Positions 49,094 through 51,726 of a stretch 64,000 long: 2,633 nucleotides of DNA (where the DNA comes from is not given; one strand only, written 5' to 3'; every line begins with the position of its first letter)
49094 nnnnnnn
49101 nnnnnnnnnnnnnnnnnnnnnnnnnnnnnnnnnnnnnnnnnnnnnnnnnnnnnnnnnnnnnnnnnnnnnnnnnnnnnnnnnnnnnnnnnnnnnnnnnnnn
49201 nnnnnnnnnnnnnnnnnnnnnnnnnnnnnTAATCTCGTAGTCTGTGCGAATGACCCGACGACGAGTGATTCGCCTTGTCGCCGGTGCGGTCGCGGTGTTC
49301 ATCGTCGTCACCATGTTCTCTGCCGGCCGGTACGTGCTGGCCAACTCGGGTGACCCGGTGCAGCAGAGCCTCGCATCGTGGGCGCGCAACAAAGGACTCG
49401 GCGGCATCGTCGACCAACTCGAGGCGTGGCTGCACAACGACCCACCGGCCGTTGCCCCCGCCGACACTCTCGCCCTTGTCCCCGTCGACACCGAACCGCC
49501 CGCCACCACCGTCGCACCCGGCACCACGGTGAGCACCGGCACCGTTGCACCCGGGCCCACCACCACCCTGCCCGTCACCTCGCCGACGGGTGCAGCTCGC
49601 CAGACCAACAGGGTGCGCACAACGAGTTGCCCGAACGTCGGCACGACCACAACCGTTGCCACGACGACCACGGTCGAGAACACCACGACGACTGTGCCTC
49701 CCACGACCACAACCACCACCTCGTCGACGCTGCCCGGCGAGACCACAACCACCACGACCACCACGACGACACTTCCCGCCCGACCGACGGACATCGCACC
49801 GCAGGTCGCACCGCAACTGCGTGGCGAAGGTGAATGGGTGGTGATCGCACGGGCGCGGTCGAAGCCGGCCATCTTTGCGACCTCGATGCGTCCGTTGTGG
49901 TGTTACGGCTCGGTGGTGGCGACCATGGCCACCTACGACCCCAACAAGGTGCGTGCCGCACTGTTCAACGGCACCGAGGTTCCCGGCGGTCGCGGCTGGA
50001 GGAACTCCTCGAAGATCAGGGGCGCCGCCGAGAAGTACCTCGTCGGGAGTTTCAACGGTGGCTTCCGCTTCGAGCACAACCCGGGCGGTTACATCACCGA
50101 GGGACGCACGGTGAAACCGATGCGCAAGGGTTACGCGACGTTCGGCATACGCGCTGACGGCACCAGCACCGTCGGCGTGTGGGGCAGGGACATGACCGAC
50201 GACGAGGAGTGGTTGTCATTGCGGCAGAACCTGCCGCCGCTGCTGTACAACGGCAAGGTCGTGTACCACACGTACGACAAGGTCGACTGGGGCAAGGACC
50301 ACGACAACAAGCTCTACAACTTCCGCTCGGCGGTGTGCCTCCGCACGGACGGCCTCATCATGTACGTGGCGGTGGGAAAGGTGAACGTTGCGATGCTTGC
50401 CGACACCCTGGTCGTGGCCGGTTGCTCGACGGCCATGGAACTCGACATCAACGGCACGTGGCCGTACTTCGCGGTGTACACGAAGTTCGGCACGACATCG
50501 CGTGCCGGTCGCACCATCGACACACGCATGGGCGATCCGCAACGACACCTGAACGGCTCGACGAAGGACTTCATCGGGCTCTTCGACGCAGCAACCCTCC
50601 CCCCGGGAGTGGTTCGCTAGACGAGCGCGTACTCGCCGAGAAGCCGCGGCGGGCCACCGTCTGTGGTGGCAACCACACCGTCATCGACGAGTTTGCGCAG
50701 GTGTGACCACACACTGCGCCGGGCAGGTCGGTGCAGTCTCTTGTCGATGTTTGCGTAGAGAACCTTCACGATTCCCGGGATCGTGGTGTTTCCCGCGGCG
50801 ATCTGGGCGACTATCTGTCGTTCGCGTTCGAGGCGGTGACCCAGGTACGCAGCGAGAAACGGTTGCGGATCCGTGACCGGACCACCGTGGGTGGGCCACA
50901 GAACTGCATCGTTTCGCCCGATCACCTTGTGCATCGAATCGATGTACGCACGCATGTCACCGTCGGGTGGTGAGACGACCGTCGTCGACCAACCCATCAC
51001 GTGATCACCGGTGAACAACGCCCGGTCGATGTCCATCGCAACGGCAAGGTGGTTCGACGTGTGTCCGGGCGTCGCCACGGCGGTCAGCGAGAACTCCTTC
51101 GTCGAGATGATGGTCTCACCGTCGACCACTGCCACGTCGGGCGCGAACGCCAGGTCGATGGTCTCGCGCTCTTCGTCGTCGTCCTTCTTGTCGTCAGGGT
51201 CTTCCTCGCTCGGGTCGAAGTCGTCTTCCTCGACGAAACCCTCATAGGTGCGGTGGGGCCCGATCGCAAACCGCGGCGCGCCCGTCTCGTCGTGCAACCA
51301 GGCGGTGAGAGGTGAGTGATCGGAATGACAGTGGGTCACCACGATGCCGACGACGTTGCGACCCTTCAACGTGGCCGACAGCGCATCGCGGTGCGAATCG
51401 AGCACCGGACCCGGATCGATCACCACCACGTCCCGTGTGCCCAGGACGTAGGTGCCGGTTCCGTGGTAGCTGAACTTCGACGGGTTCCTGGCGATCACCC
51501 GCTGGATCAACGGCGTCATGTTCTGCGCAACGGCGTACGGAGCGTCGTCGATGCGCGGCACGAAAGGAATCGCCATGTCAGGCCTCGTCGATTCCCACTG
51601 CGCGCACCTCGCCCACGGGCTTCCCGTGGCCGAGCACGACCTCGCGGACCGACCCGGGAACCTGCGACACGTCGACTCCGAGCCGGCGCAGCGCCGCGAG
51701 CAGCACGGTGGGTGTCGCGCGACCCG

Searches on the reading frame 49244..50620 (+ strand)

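Call 3: search_protein_families(library=pfam, proteins=[window:49244-50620:+], max_evalue=1)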
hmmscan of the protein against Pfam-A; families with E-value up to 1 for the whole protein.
window:49244-50620:+ (458 aa): 2 families
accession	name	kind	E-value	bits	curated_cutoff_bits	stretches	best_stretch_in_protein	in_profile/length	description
PF09992.14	NAGPA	-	2e-08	35.1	25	1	269-401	6-137/169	Phosphodiester glycosidase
PF07881.17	Fucose_iso_N1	-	0.016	15.5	28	1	215-248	81-112/169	L-fucose isomerase, first N-terminal domain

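Call 4: search_protein_families(library=ncbifam, proteins=[window:49244-50620:+], max_evalue=1)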
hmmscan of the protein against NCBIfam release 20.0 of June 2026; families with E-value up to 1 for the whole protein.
window:49244-50620:+ (458 aa): 1 family
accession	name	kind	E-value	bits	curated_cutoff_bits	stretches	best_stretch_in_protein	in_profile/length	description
NF008220.0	PRK10991.1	equivalog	0.076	11.5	775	1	213-248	84-117/591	L-fucose isomerase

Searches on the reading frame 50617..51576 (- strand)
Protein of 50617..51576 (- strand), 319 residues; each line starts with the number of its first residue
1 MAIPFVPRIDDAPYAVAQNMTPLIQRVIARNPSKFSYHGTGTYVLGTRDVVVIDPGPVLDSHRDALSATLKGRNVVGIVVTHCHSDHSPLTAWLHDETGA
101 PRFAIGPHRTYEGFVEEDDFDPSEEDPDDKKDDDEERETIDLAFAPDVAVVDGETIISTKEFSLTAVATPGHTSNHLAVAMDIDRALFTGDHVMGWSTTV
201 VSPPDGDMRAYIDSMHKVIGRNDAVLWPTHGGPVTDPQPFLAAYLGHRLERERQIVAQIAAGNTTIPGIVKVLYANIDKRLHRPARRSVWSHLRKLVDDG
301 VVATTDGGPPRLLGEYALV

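Call 83: search_protein_families(library=pfam, proteins=[window:50617-51576:-], max_evalue=0.01)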
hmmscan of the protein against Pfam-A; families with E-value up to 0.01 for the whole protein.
window:50617-51576:- (319 aa): 2 families
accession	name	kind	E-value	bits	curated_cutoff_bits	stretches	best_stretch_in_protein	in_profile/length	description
PF00753.33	Lactamase_B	-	5.9e-16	59.4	22.7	1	43-230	9-196/196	Metallo-beta-lactamase superfamily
PF17778.7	BLACT_WH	-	1.1e-11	44.9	22.8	1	265-306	1-42/46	Beta-lactamase associated winged helix domain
